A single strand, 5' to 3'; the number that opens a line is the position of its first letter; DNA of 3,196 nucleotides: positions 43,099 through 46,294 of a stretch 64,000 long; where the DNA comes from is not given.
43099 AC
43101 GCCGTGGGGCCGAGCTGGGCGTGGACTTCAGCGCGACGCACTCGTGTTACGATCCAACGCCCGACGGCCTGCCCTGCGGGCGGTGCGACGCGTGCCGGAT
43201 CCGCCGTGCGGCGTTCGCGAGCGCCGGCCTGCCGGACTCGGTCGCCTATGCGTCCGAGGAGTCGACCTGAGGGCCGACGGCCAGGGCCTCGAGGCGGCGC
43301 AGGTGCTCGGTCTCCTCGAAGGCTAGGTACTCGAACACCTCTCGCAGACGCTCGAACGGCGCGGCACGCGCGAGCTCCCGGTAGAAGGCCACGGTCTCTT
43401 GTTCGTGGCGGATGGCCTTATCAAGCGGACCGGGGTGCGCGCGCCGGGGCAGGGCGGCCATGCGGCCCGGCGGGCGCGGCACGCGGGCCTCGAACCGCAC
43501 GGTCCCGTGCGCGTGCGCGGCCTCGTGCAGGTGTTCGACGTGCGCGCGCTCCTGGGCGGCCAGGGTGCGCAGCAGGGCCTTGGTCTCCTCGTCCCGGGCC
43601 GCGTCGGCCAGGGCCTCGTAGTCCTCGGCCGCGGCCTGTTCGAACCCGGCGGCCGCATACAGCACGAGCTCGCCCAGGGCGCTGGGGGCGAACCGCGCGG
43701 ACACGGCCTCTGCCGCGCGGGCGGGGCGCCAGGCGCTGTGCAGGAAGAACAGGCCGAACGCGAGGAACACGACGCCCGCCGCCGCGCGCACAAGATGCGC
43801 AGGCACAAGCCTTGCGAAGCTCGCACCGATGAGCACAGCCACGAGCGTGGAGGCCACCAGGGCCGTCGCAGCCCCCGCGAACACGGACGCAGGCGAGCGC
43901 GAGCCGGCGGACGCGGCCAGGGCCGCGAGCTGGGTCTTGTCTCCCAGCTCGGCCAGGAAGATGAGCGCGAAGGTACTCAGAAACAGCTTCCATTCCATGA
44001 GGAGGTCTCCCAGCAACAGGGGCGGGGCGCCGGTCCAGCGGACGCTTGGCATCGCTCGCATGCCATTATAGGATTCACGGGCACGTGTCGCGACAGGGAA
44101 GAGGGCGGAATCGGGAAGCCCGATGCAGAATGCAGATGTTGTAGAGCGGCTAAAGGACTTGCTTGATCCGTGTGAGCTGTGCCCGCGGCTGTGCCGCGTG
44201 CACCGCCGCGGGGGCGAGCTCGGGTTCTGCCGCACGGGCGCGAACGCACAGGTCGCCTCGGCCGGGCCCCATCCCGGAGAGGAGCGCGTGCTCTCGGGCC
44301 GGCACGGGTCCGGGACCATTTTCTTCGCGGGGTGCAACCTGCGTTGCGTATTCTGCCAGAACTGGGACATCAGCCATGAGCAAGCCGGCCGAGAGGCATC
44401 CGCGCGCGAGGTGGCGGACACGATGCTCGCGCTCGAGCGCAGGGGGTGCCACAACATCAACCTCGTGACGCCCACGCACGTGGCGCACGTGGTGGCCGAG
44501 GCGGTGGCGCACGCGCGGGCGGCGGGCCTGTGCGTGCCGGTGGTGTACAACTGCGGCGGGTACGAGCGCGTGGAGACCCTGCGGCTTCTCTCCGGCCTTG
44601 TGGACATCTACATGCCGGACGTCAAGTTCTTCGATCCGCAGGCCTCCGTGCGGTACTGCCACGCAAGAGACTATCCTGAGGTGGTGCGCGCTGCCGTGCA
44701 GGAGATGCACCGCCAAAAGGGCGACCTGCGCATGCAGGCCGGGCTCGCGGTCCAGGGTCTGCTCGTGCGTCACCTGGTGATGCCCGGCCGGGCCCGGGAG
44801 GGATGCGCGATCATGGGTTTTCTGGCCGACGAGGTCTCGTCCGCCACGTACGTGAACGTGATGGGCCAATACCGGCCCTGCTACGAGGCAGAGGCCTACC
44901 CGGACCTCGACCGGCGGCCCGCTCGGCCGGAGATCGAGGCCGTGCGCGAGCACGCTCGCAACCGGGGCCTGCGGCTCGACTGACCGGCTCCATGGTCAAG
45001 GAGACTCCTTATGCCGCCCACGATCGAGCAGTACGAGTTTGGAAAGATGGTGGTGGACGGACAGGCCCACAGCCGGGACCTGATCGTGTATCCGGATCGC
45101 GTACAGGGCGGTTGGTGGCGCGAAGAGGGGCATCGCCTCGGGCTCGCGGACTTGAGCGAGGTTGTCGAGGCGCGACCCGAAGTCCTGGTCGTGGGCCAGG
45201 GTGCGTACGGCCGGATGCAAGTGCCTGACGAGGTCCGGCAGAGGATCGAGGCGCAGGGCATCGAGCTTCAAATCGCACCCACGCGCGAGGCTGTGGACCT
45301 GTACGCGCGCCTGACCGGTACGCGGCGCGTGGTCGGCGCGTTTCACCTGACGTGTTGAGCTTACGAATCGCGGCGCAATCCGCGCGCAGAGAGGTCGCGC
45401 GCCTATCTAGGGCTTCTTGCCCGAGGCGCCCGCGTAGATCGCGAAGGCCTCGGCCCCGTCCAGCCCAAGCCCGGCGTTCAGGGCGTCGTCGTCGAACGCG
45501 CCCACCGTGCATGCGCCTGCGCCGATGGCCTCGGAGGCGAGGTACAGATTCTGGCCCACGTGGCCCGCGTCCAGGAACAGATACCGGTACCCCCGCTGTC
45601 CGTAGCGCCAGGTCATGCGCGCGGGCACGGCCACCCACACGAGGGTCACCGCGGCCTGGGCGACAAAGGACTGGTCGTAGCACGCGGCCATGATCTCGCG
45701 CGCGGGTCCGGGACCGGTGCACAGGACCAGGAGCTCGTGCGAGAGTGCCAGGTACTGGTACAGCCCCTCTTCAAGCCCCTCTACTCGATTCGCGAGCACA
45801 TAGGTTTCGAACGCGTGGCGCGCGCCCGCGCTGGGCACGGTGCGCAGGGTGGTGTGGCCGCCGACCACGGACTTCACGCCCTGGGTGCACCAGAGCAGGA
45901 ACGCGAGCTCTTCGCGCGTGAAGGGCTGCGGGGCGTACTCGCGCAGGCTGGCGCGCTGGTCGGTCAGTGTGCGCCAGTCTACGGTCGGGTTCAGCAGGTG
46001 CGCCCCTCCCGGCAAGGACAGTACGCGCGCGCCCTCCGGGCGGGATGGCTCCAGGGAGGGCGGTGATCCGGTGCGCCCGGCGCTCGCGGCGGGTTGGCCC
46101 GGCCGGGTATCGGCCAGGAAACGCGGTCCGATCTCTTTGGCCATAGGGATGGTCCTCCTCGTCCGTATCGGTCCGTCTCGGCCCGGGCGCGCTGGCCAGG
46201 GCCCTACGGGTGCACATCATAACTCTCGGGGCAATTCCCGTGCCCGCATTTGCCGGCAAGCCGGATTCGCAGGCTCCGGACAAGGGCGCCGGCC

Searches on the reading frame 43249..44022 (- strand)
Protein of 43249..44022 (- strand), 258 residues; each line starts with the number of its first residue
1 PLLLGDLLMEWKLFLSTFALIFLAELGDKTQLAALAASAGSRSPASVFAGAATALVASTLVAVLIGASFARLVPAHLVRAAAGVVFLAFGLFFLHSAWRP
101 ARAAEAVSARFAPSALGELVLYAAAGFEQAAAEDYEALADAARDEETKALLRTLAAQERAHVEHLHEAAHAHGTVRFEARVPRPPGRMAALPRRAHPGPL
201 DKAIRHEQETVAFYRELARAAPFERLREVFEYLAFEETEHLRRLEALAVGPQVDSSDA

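Call 51: search_protein_families(library=pfam, proteins=[window:43249-44022:-], max_evalue=0.001)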
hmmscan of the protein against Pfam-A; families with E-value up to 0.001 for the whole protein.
window:43249-44022:- (258 aa): 2 families
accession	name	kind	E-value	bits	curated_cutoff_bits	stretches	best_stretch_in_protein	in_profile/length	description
PF01169.24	GDT1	-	4.5e-21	75.4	27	1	15-90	1-75/75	Divalent cation/proton antiporter GDT1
PF02915.23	Rubrerythrin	-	1.3e-10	42.2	22.8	1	200-247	3-52/137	Rubrerythrin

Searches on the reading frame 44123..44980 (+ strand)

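Call 51: search_protein_families(library=pfam, proteins=[window:44123-44980:+], max_evalue=0.001)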
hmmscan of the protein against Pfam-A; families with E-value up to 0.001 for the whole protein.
window:44123-44980:+ (286 aa): 1 family
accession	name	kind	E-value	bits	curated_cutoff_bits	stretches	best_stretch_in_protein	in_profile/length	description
PF04055.27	Radical_SAM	-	3.4e-10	40.8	29.5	1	66-197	2-138/166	Radical SAM superfamily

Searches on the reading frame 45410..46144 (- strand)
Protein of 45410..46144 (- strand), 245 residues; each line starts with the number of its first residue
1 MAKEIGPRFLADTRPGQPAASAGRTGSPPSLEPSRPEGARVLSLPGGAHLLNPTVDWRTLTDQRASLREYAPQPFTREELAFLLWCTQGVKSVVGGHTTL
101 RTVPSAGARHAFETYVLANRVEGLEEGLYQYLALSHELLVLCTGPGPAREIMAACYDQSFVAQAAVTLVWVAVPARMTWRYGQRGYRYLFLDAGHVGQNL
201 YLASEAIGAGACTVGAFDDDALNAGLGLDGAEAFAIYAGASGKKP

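Call 51: search_protein_families(library=pfam, proteins=[window:45410-46144:-], max_evalue=0.001)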
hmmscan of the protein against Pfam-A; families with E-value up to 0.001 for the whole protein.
window:45410-46144:- (245 aa): 1 family
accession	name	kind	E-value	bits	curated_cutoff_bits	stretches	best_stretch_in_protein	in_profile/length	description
PF00881.29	Nitroreductase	-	8.2e-25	88.3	23.5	1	63-232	3-157/167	Nitroreductase family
